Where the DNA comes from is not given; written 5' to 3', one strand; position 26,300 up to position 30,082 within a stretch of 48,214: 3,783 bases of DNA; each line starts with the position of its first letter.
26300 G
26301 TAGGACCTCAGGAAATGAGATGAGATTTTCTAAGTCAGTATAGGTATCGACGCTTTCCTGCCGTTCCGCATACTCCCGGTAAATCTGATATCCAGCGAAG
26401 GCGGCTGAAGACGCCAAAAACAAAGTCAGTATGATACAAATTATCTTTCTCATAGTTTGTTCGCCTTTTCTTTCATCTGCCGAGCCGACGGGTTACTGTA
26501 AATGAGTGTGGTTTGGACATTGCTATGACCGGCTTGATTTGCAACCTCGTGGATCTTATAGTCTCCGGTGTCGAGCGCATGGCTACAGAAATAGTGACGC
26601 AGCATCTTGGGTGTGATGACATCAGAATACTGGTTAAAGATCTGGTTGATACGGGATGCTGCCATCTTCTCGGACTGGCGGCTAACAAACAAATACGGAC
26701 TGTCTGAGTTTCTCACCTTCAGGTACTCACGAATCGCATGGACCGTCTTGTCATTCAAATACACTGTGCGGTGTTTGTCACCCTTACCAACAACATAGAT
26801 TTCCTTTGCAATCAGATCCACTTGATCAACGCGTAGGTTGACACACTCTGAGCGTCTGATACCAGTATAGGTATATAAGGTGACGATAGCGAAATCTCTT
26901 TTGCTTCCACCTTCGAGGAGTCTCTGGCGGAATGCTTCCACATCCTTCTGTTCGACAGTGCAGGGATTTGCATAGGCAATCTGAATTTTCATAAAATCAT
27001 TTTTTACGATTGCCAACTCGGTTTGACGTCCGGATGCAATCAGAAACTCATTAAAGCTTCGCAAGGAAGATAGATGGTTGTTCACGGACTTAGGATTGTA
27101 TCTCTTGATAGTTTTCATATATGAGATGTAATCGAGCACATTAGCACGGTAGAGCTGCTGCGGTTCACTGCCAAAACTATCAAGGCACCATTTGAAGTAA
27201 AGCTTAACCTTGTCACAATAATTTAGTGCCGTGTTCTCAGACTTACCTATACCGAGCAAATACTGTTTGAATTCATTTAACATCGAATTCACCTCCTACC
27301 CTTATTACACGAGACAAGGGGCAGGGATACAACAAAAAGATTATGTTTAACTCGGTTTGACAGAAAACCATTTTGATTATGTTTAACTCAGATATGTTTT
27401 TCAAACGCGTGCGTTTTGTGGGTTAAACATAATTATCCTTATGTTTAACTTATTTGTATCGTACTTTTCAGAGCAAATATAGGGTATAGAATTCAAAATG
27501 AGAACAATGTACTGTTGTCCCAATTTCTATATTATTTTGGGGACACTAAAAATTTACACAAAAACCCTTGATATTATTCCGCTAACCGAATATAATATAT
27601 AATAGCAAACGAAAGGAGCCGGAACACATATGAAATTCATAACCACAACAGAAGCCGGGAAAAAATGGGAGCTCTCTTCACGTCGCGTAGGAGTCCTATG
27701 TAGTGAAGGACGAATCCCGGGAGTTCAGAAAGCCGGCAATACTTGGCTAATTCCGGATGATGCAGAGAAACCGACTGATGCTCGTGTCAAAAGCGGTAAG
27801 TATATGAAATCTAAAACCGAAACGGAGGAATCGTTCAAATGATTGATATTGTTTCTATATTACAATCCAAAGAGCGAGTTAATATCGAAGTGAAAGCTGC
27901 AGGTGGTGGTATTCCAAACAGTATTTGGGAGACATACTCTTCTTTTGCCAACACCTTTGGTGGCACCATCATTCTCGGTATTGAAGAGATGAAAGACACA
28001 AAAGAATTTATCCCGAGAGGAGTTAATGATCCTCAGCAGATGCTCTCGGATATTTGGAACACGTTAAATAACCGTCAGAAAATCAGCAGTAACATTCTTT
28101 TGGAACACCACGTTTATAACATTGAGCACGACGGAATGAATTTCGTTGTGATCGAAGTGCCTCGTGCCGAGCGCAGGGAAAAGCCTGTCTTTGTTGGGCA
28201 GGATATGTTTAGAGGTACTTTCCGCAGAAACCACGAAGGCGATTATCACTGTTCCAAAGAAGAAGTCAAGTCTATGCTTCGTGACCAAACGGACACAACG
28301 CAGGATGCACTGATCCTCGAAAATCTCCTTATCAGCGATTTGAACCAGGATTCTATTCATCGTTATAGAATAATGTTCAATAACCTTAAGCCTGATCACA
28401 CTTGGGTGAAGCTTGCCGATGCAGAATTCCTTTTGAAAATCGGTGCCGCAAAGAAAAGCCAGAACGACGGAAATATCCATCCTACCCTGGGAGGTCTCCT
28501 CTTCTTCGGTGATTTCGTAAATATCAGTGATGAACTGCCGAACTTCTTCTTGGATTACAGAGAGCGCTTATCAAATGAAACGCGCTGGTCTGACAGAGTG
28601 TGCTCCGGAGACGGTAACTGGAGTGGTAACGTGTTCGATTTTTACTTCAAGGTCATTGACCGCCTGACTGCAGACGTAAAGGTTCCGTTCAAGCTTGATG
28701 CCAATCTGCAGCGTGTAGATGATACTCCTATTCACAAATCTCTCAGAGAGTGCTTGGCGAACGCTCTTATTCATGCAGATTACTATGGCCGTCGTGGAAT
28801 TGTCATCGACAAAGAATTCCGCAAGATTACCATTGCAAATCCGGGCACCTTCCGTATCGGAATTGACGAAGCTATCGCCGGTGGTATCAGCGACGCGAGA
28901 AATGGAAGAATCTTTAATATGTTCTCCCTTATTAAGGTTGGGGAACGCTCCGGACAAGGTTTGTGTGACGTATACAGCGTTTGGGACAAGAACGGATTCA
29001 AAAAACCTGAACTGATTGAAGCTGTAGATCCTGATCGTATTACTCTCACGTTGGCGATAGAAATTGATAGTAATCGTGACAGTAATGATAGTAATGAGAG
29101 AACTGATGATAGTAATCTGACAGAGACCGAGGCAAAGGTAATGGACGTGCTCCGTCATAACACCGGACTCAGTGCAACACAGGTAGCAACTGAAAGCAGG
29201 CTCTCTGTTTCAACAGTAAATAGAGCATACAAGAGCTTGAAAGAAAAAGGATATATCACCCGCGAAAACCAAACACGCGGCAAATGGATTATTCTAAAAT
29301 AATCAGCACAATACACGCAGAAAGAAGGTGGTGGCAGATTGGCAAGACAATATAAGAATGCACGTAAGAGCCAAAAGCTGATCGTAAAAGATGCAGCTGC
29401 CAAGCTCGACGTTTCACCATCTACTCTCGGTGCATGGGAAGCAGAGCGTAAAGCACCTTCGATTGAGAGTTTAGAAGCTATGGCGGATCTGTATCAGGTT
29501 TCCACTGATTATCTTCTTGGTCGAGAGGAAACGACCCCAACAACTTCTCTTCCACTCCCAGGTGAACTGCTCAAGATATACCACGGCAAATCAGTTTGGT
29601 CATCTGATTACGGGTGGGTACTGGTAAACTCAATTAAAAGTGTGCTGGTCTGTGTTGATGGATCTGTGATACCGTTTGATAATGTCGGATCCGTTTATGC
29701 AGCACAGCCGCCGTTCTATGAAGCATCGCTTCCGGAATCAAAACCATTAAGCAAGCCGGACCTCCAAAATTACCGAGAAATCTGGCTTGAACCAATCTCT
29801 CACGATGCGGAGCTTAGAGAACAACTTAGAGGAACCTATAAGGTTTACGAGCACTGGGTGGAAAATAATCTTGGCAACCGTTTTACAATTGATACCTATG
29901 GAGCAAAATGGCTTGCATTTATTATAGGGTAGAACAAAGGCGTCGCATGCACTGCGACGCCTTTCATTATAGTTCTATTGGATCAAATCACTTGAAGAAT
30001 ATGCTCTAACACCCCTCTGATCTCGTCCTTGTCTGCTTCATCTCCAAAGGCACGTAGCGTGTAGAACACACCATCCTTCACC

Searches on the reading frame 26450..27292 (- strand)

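Call 13: search_protein_families(library=pfam, proteins=[window:26450-27292:-], max_evalue=0.01)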
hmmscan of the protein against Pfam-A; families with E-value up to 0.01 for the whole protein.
window:26450-27292:- (280 aa): 4 families
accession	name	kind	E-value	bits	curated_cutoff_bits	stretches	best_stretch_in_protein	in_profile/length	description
PF00589.27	Phage_integrase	-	6.2e-27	94.9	27.1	1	116-269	6-169/172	Phage integrase family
PF02899.23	Phage_int_SAM_1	-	6.2e-10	39.7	22.3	1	5-87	1-82/83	Phage integrase, N-terminal SAM-like domain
PF13495.12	Phage_int_SAM_4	-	1.1e-09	38.9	27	1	5-80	2-74/85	Phage integrase, N-terminal SAM-like domain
PF13102.12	Phage_int_SAM_5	-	0.00026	21.7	22.3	0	3-35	49-81/98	Phage integrase SAM-like domain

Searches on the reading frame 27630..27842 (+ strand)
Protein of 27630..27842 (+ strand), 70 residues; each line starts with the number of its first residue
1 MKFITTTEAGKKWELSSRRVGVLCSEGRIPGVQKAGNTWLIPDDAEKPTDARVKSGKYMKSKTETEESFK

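Call 13: search_protein_families(library=pfam, proteins=[window:27630-27842:+], max_evalue=0.01)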
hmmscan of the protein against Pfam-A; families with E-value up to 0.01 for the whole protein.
window:27630-27842:+ (70 aa): 2 families
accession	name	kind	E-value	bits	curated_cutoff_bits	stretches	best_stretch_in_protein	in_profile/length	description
PF20038.5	HTH_59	-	0.00034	21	27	1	4-41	8-52/66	Helix-turn-helix domain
PF12728.13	HTH_17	-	0.004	17.8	27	1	4-42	2-39/51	Helix-turn-helix domain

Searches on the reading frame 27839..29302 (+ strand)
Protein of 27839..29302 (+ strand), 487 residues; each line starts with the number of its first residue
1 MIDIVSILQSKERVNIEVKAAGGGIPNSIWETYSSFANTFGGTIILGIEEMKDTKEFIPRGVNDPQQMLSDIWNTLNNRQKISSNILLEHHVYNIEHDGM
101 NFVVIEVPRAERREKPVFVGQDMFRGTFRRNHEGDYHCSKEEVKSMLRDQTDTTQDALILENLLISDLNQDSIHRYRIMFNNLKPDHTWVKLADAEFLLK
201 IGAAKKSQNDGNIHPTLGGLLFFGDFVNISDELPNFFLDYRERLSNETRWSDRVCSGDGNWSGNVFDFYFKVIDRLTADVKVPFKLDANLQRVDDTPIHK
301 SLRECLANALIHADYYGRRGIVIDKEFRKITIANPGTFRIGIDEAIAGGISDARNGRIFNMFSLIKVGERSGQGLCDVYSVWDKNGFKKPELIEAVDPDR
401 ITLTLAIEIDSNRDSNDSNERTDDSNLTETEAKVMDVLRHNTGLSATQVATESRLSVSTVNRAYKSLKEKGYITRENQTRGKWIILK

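Call 13: search_protein_families(library=pfam, proteins=[window:27839-29302:+], max_evalue=0.01)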
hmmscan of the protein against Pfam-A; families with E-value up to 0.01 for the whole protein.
window:27839-29302:+ (487 aa): 13 families
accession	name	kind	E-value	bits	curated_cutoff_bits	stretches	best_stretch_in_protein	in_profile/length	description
PF04326.19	SLFN_AlbA_2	-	4.1e-10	40.7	25.3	1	15-137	4-116/118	Schlafen, AlbA_2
PF13749.12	HATPase_c_4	-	8.5e-08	32.5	26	1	329-396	12-82/89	Putative ATP-dependent DNA helicase recG C-terminal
PF13412.12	HTH_24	-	8.9e-08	32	21.9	1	428-474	2-48/48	Winged helix-turn-helix DNA-binding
PF01047.28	MarR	-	1.3e-06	28.6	24.6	1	427-478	1-52/59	MarR family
PF12802.13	MarR_2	-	2.6e-06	27.9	27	1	426-477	2-54/61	MarR family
PF01978.25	TrmB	-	4.4e-06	26.9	25.6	1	426-479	5-58/68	Sugar-specific transcriptional regulator TrmB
PF08784.17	RPA_C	-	0.00012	23.2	22.6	1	417-473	39-99/106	Replication protein A C terminal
PF09339.16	HTH_IclR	-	0.00023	21.3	22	1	434-476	8-51/52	IclR helix-turn-helix domain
PF03965.22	Penicillinase_R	-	0.00092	20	22.6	1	427-480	1-58/115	Penicillinase repressor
PF01418.23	HTH_6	-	0.0028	18.1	28.3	1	424-472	11-63/77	Helix-turn-helix domain, rpiR family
PF13730.12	HTH_36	-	0.0031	17.7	25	1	445-473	27-55/55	Helix-turn-helix domain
PF02295.23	z-alpha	-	0.0034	17.8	21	1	429-484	4-62/67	Adenosine deaminase z-alpha domain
PF00392.27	GntR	-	0.01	16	27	0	437-478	17-59/64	Bacterial regulatory proteins, gntR family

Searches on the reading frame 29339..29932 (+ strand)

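Call 13: search_protein_families(library=pfam, proteins=[window:29339-29932:+], max_evalue=0.01)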
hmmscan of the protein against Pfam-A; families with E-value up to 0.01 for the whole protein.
window:29339-29932:+ (197 aa): 3 families
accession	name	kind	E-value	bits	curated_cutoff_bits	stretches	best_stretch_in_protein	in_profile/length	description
PF01381.28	HTH_3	-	1.5e-12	47.8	23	1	6-59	2-55/55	Helix-turn-helix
PF13560.12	HTH_31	-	8.7e-07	29.6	27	1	3-57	4-59/64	Helix-turn-helix domain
PF12844.13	HTH_19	-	0.0014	18.9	30.2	1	6-60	5-59/64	Helix-turn-helix domain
